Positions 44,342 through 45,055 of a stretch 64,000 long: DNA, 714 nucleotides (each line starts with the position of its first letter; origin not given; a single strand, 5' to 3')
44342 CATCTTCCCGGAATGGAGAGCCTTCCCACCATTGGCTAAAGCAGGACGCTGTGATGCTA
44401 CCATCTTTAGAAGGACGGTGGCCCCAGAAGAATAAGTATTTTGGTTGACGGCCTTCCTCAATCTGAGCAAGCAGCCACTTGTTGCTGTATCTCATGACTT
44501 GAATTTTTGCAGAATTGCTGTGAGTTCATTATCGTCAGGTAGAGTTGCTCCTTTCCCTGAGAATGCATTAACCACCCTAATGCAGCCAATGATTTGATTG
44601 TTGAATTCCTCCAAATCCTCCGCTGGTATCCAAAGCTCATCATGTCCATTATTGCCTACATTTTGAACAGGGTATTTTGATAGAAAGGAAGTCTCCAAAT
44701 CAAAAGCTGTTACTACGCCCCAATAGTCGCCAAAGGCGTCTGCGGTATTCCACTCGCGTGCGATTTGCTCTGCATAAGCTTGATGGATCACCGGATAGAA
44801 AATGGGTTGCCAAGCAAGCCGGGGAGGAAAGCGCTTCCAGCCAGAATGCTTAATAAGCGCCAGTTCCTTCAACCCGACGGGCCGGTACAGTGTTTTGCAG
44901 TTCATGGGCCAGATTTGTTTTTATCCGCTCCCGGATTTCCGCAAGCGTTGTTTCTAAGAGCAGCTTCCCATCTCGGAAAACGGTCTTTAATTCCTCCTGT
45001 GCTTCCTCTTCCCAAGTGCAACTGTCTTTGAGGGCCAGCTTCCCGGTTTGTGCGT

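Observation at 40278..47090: NrtR-headed operon combining NAMPT-like and Prs-like enzymes with macro-ARH and NADAR: NAD+ regeneration from ADP-ribose (possible NARP1-like chemistry) on a mobile island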

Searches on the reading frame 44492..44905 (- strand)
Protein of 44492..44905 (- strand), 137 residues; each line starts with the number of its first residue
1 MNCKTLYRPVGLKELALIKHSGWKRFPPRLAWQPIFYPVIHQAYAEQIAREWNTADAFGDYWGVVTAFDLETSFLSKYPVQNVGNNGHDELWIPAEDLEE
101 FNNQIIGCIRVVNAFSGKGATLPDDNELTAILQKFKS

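Call 3: search_protein_families(library=pfam, proteins=[window:44492-44905:-], max_evalue=0.01)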
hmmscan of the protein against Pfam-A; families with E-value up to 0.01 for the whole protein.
window:44492-44905:- (137 aa): 0 families

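Call 4: search_protein_families(library=ncbifam, proteins=[window:44492-44905:-], max_evalue=0.01)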
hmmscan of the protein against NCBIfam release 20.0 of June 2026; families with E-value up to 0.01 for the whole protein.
window:44492-44905:- (137 aa): 0 families

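Call 26: find_encoding_contigs(protein=window:44492-44905:-, flank=10000, max_places=8)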
Protein window:44492-44905:- (137 aa): 4 contigs read that carry it; 2 places shown.
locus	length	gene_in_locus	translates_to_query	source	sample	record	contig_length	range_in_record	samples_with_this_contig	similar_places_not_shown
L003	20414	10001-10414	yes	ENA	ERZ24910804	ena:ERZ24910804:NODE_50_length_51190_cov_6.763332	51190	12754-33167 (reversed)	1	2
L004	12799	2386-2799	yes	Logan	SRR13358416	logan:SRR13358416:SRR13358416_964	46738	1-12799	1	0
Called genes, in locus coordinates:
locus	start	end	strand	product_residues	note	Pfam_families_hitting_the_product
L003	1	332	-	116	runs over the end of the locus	-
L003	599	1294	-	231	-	-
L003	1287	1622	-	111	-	PF27050:Phage_P22_Y8K6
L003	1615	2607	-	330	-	PF13479:AAA_24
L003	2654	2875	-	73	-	-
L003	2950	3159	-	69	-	-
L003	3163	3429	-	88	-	-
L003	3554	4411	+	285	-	-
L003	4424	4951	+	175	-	PF14730:DUF4468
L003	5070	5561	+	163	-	-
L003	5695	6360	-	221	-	PF01048:PNP_UDP_1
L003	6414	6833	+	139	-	PF01242:PTPS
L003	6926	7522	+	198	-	PF01227:GTP_cyclohydroI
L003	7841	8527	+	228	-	PF00293:NUDIX, PF19368:WHD_AraR, PF21906:WHD_NrtR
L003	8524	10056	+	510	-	PF18127:NAMPT_N, PF04095:NAPRTase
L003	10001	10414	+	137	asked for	-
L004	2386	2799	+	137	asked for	-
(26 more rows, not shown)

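Call 31: find_homologous_proteins(query=window:44492-44905:-, max_evalue=0.001)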
Query window:44492-44905:- (137 aa): 3633 proteins with E <= 0.001 among 3636 candidates; the best 120 are listed.
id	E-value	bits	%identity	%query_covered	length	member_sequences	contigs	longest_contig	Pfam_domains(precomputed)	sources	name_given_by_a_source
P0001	9.3e-91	319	100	100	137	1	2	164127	-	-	-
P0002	7.7e-61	222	73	99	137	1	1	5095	-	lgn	-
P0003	9.0e-58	212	68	99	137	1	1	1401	-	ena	-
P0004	2.9e-56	207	69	99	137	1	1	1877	-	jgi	jgi:hypothetical protein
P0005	9.6e-55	202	65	99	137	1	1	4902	-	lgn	-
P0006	1.0e-52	196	65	100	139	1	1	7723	-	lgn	-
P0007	1.8e-52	195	60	100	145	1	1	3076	-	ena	-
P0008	1.1e-51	192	61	96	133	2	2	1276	-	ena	-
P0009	2.2e-51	191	63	99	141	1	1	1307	-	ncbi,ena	-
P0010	2.2e-51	191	63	99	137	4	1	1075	-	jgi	jgi:hypothetical protein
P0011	3.6e-51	191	62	100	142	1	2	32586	-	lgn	-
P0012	3.7e-51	191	64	96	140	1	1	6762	-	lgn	-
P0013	1.1e-50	189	61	100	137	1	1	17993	-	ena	-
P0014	1.3e-50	189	62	97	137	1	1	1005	-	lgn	-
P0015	1.4e-50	189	62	99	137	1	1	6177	-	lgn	-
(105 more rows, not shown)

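Call 39: predict_structure(protein=window:44492-44905:-)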
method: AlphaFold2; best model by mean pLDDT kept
length: 137 residues; sequences in the alignment: 1
mean_pLDDT: 39.1   pTM: 0.33
mean pLDDT of the five models: 39.1, 37.4, 37.1, 37.0, 35.6
residues with pLDDT >= 90: 0; 70-90: 0; 50-70: 21; < 50: 116
segments of 3 or more residues with pLDDT < 50: 1-73, 79-92, 111-137
pLDDT, mean of each block of 10 residues (from residue 1): 25 24 26 32 42 39 38 48 37 53 54 44 47 39
secondary structure, 60 per line:
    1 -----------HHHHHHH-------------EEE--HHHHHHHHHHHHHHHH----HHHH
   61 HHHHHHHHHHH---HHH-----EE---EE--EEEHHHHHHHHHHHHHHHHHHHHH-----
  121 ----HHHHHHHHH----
elements in order: H12-18 E32-34 H37-52 H57-71 E92-94 H95-115 H125-133

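Call 49: find_related_loci(query=A1, collection=genome_contigs, flank=10000)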
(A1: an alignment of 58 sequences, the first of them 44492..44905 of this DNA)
Query A1 (137 aa) in genome_contigs; peptide patterns used: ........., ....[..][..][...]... (x = any residue, [..] = any of these).
600 stretches matched a pattern (row limit reached: there are more); 587 encode a relative of the query (tblastn E <= 1e-3); the best 80 are kept; 80 distinct loci.
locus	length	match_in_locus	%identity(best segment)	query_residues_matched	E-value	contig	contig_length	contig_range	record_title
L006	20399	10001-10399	61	5-137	6e-52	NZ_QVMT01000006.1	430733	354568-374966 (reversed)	Emticicia sp. C21 contig6, whole genome shotgun sequence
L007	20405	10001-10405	60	1-135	1e-51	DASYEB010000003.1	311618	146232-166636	MAG TPA_asm: Puia sp. isolate SMAG_U4974 k141_3630784, whole genome shotgun sequence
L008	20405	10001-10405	59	2-136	5e-51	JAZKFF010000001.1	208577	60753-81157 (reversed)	MAG: Bacteroidota bacterium isolate DC_HB_02_SPN181219-bin065 DCHB02SPN_B065_0_000000000001, whole genome shotgun sequen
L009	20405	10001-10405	56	1-135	1e-50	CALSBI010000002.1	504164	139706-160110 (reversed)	MAG: Chitinophaga pinensis isolate JJ-MIR1-432-2-mx-bin679 genome assembly, contig: JJ-MIR1-432-C3, whole genome shotgun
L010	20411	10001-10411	57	1-137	1e-50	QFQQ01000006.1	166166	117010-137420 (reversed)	MAG: Citrobacter freundii isolate S2_003_000_R2_13 S2_003_000_R2_scaffold_73, whole genome shotgun sequence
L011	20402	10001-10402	57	1-134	5e-50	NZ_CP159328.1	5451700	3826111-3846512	Aquimarina sp. LLG6339-5 chromosome, complete genome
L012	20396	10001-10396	59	5-136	1e-49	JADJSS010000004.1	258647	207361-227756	MAG: Saprospirales bacterium isolate Hade_18-Q3-R52-61_MAXAC.079 tig00005445-10-2582080, whole genome shotgun sequence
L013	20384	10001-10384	59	1-128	5e-49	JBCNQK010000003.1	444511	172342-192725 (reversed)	MAG: Chitinophaga sp. isolate SMAGNO177 Contig3, whole genome shotgun sequence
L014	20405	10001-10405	56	1-135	4e-49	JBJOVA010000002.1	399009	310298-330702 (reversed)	Chitinophagaceae bacterium LWZ2-11 2, whole genome shotgun sequence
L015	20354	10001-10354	64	1-118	9e-49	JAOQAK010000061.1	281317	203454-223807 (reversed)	MAG: Ferruginibacter sp. isolate RYN_280 scaffold_1849873, whole genome shotgun sequence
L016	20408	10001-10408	54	1-136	1e-48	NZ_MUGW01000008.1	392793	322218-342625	Flavobacterium hercynium strain DSM 18292 43415_contig_8, whole genome shotgun sequence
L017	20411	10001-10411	55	1-137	2e-48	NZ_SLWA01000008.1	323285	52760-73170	Flavobacterium circumlabens strain P5626 Ga0310575_108, whole genome shotgun sequence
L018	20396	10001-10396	57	1-132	5e-48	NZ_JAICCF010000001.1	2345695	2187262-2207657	Chitinophaga rhizophila strain B61 NODE_1_length_2345695_cov_27.877469, whole genome shotgun sequence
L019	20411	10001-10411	56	1-137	7e-48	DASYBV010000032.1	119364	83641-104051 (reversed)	MAG TPA_asm: Puia sp. isolate SMAG_U4916 k141_3391524, whole genome shotgun sequence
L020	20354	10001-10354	63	1-118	8e-48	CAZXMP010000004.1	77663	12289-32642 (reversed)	MAG TPA_asm: uncultured Chitinophaga sp. isolate SRP302895_co1_203 genome assembly, contig: NODE_591_length_77663_cov_10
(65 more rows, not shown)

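Call 53: predict_structure(alignment_id=A1)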
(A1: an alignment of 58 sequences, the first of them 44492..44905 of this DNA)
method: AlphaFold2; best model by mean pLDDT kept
length: 137 residues; sequences in the alignment: 58
mean_pLDDT: 94.3   pTM: 0.88
mean pLDDT of the five models: 94.3, 94.1, 93.8, 93.6, 92.9
residues with pLDDT >= 90: 121; 70-90: 14; 50-70: 2; < 50: 0
segments of 3 or more residues with pLDDT < 50: none
pLDDT, mean of each block of 10 residues (from residue 1): 94 96 95 93 97 90 97 95 90 96 98 96 95 87
secondary structure, 60 per line:
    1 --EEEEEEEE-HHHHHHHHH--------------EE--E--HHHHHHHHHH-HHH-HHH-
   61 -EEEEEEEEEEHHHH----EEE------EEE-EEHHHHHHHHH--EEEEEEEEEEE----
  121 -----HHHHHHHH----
elements in order: E3-10 H12-20 H42-51 E62-71 H72-75 E80-82 E89-91 H95-103 E106-116 H126-133

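Call 56: fold_search(model_id=the predicted structure, library=pdb)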
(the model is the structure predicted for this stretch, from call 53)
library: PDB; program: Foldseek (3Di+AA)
matches with E <= 10: 192; with E <= 0.001: 0
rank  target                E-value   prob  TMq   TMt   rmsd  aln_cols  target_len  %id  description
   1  1wfx                  7.5e-03  0.99  0.37  0.30   4.8       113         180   14  Crystal Structure of APE0204 from Aeropyrum pernix (released 2004-11-27)
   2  7rt7_I                1.3e-02  1.00  0.53  0.52   3.1       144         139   13  Crystal structure of the RhsP2 C-terminal toxin domain in complex with its immunity protein, RhsI2 (released 2022-08-17)
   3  8tg6                  1.6e-02  0.98  0.39  0.32   4.6       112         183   16  tRNA 2'-phosphotransferase (Tpt1) from Aeropyrum pernix in complex with sulfate anions (released 2023-11-08)
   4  2o0q                  2.3e-02  0.98  0.46  0.52   4.8       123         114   11  X-ray Crystal Structure of Protein CC0527 from Caulobacter crescentus. Northeast Structural Genomics Consortium Target C (released 2006-12-12)
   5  9ld4_C                2.7e-02  0.95  0.37  0.31   5.1       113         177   13  The Apo-form structure of TkoKptA (released 2025-11-12)
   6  8tg4_A                2.9e-02  0.92  0.37  0.30   5.6       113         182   16  tRNA 2'-phosphotransferase (Tpt1) from Aeropyrum pernix in complex with ADP-ribose-2"-phosphate and 2'-OH RNA (released 2023-11-08)
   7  9ldi                  3.4e-02  0.96  0.37  0.30   5.0       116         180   13  The complex structure of TkoKptA/2',3',5'-p-A (released 2025-11-12)
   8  8tg3                  3.4e-02  0.93  0.39  0.31   5.1       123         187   16  tRNA 2'-phosphotransferase (Tpt1) from Aeropyrum pernix in complex with ADP-ribose-1" -phosphate (released 2023-11-08)
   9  8tfi                  3.8e-02  0.87  0.35  0.29   5.5       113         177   16  tRNA 2'-phosphotransferase (Tpt1) from Pyrococcus horikoshii (released 2023-11-08)
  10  7zhm_A                4.1e-02  0.87  0.38  0.44   6.6       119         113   11  Salmonella enterica Rhs1 C-terminal toxin TreTu complex with TriTu immunity protein (released 2022-11-23)
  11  9ld4_A                4.1e-02  0.87  0.35  0.29   5.7        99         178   14  The Apo-form structure of TkoKptA (released 2025-11-12)
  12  7zhl_B                4.8e-02  0.77  0.36  0.42   7.3       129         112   13  Salmonella enterica Rhs1 C-terminal toxin TreTu (released 2022-11-23)
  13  7zhl_A                5.4e-02  0.66  0.34  0.40   7.8       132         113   14  Salmonella enterica Rhs1 C-terminal toxin TreTu (released 2022-11-23)
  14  2o0p                  5.8e-02  0.95  0.46  0.52   4.8       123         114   10  X-ray Crystal Structure of Protein CC0527 (V27M / L66M double mutant) from Caulobacter crescentus. Northeast Structural  (released 2006-12-12)
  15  9lda_A                6.1e-02  0.85  0.36  0.30   4.9        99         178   13  The complex structure of K63A/5'-p-ADPR-DNA (released 2025-11-12)
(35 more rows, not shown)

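Call 87: find_related_loci(query=A1, collection=viral_contigs, flank=8000)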
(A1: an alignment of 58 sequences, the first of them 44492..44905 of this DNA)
Query A1 (137 aa) in viral_contigs; peptide patterns used: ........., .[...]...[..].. (x = any residue, [..] = any of these).
2 stretches matched a pattern; 2 encode a relative of the query (tblastn E <= 1e-3); 2 distinct loci.
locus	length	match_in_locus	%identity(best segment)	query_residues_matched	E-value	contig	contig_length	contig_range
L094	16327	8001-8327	50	5-116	3e-37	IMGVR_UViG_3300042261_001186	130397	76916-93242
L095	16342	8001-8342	48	1-117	6e-33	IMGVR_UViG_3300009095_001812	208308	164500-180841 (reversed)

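Call 90: fold_search(model_id=the predicted structure, library=viral)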
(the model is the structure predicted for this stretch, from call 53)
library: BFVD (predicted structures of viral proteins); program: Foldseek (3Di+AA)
matches with E <= 10: 269; with E <= 0.001: 1
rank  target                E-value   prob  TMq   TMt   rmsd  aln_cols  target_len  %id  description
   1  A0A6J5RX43            1.1e-05  1.00  0.61  0.48   3.1       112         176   30  GIY-YIG_UPF0213 domain containing protein [uncultured Caudovirales phage]
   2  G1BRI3                1.1e-02  1.00  0.48  0.51   4.3       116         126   13  Uncharacterized protein [Mycobacterium phage Send513]
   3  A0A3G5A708            1.9e-02  0.96  0.42  0.44   5.1       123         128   10  Uncharacterized protein [Hyperionvirus sp.]
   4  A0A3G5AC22            2.0e-02  0.97  0.42  0.43   4.4       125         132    9  Uncharacterized protein [Hyperionvirus sp.]
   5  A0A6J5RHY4            2.1e-02  0.97  0.40  0.50   5.5       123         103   17  Uncharacterized protein [uncultured Caudovirales phage]
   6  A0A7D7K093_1          2.1e-02  0.89  0.36  0.06   7.9       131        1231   11  Structural protein [Flavobacterium phage vB_FspP_elemoC_14-1A]
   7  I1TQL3                3.2e-02  0.80  0.38  0.23   6.8       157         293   12  (no name in the UniProt tables at hand)
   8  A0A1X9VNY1            4.2e-02  0.97  0.48  0.25   8.0       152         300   13  Uncharacterized protein (Fragment) [Mimivirus AB-566-O17]
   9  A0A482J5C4            4.2e-02  0.60  0.30  0.35   9.0       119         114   17  ADP-ribosyltransferase [Mycobacterium phage Silverleaf]
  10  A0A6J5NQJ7            4.5e-02  0.82  0.38  0.46   6.8       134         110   11  Uncharacterized protein [uncultured Caudovirales phage]
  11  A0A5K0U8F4            5.4e-02  0.75  0.42  0.19   9.1       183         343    9  Uncharacterized protein [Yasminevirus sp. GU-2018]
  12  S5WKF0                5.7e-02  0.84  0.38  0.42   5.6       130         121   12  Putative RNA 2'-phosphotransferase [Pseudomonas phage PaBG]
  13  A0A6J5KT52            7.6e-02  0.89  0.38  0.49   5.9       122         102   12  Uncharacterized protein [uncultured Caudovirales phage]
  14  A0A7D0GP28            7.6e-02  0.77  0.39  0.38   9.8       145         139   10  (no name in the UniProt tables at hand)
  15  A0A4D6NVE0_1          8.1e-02  0.47  0.33  0.07   8.6       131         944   13  Nonstructural protein [Melipona quadrifasciata virus 1a]
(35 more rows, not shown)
